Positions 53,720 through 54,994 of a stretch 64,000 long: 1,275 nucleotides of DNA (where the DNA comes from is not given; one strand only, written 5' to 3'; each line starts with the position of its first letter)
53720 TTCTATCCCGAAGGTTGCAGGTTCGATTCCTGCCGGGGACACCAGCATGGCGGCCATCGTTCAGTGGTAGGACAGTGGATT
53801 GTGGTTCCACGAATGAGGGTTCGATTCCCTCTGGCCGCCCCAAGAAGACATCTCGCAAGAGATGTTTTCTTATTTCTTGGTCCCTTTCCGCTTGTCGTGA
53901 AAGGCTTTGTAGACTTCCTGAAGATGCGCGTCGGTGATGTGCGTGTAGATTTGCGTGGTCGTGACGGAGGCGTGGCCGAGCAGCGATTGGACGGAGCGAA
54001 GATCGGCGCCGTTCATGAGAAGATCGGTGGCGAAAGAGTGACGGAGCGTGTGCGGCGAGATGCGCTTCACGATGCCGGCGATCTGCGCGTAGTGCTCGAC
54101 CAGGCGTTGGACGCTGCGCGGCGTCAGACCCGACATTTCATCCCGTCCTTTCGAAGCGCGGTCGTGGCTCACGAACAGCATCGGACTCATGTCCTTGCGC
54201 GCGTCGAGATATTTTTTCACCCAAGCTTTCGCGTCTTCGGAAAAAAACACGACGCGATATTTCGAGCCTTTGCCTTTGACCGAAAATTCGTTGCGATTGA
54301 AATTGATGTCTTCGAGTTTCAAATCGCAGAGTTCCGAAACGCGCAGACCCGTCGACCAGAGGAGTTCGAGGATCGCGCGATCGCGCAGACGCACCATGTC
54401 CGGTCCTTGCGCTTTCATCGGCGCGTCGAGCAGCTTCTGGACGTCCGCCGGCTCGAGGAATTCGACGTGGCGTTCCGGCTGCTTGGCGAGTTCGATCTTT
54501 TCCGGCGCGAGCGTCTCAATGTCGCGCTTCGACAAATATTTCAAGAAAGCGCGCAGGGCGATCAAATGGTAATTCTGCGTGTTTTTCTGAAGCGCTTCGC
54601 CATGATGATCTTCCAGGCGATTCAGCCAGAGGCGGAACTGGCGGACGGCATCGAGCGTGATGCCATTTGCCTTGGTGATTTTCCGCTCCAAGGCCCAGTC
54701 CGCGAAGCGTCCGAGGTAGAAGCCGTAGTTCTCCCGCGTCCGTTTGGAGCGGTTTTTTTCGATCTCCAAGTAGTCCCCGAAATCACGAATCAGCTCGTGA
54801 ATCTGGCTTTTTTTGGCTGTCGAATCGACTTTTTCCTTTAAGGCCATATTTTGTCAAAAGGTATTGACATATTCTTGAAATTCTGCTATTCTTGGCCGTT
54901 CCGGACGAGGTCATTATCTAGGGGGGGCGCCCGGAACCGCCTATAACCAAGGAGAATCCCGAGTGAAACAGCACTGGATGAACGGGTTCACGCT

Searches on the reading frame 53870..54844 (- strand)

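Call 99: search_protein_families(library=pfam, proteins=[window:53870-54844:-], max_evalue=0.001)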
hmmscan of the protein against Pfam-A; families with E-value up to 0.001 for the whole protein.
window:53870-54844:- (324 aa): 4 families
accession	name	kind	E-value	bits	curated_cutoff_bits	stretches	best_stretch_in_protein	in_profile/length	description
PF00589.27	Phage_integrase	-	4.9e-45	153.8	27.1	1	129-306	2-171/172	Phage integrase family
PF02899.23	Phage_int_SAM_1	-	5.9e-10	39.7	22.3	1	20-107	2-82/83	Phage integrase, N-terminal SAM-like domain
PF13495.12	Phage_int_SAM_4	-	5.5e-06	27.1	27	1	19-110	2-84/85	Phage integrase, N-terminal SAM-like domain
PF13102.12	Phage_int_SAM_5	-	0.0001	23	22.3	1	28-109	13-87/98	Phage integrase SAM-like domain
